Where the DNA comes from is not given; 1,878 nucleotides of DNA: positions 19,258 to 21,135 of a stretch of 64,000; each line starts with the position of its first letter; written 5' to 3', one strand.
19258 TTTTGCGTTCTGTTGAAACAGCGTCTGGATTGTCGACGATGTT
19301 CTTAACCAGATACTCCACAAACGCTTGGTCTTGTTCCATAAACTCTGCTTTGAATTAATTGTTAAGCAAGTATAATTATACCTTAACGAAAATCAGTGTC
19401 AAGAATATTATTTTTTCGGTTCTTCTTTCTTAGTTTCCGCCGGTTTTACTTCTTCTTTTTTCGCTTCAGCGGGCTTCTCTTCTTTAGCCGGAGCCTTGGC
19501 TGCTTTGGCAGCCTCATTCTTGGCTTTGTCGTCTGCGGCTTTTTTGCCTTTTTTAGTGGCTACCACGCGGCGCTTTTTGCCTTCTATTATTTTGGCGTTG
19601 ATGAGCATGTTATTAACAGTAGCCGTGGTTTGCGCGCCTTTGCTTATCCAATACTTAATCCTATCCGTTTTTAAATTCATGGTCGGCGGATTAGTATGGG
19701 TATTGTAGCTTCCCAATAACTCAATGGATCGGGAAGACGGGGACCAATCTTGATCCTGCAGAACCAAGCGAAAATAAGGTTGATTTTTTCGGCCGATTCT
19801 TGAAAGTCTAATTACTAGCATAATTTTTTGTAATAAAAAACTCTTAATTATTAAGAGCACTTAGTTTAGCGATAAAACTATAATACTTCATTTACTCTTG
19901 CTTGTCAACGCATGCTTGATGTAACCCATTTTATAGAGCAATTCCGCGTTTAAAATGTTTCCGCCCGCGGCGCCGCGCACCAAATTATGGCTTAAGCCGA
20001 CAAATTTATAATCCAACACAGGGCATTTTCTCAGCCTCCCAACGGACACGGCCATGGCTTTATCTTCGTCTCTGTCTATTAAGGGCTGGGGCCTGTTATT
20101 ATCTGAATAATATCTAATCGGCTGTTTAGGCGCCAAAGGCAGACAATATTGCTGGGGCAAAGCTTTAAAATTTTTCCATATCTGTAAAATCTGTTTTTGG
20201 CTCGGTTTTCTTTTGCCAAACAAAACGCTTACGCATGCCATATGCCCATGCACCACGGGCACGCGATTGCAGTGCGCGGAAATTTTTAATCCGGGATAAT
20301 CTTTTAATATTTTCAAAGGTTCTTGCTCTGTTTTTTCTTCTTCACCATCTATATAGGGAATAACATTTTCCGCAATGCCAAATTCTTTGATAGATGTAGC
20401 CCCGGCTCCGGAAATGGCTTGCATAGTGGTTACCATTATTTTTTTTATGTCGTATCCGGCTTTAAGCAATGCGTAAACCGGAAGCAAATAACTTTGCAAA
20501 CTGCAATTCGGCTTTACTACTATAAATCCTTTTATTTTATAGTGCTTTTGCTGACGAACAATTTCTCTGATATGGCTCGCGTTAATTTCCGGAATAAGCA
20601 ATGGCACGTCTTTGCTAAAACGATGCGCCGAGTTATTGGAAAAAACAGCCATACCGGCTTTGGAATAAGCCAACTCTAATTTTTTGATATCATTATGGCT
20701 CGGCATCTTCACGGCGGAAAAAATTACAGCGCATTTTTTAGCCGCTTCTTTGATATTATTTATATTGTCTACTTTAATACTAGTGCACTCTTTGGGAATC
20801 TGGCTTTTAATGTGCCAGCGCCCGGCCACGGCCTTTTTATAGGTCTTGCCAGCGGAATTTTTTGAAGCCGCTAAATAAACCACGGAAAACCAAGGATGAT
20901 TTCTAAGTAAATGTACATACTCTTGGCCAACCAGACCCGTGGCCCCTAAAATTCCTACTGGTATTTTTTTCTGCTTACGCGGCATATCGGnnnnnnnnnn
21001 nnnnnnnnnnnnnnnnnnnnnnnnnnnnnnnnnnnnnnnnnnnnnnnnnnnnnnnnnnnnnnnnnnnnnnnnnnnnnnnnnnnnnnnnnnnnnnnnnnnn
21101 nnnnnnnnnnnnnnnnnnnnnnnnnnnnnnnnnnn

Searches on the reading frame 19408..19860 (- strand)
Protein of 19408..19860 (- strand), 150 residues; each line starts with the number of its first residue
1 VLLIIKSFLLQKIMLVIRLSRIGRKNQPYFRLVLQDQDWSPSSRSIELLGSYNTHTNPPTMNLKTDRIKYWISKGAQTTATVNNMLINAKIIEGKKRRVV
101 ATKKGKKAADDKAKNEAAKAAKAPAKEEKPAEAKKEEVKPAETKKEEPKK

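Call 79: search_protein_families(library=pfam, proteins=[window:19408-19860:-], max_evalue=0.001)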
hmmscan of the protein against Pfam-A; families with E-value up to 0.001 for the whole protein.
window:19408-19860:- (150 aa): 1 family
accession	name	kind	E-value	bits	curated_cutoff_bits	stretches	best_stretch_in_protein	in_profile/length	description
PF00886.24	Ribosomal_S16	-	2.9e-16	59.6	27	1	21-79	1-62/62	Ribosomal protein S16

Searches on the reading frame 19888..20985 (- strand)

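Call 79: search_protein_families(library=pfam, proteins=[window:19888-20985:-], max_evalue=0.001)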
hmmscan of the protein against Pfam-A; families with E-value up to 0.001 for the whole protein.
window:19888-20985:- (365 aa): 2 families
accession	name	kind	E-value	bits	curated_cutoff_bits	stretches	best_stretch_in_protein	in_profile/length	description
PF02774.23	Semialdhyde_dhC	-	2.9e-28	99.7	26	1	173-336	4-183/184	Semialdehyde dehydrogenase, dimerisation domain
PF01118.30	Semialdhyde_dh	-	1.3e-27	97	26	1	10-141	2-120/121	Semialdehyde dehydrogenase, NAD binding domain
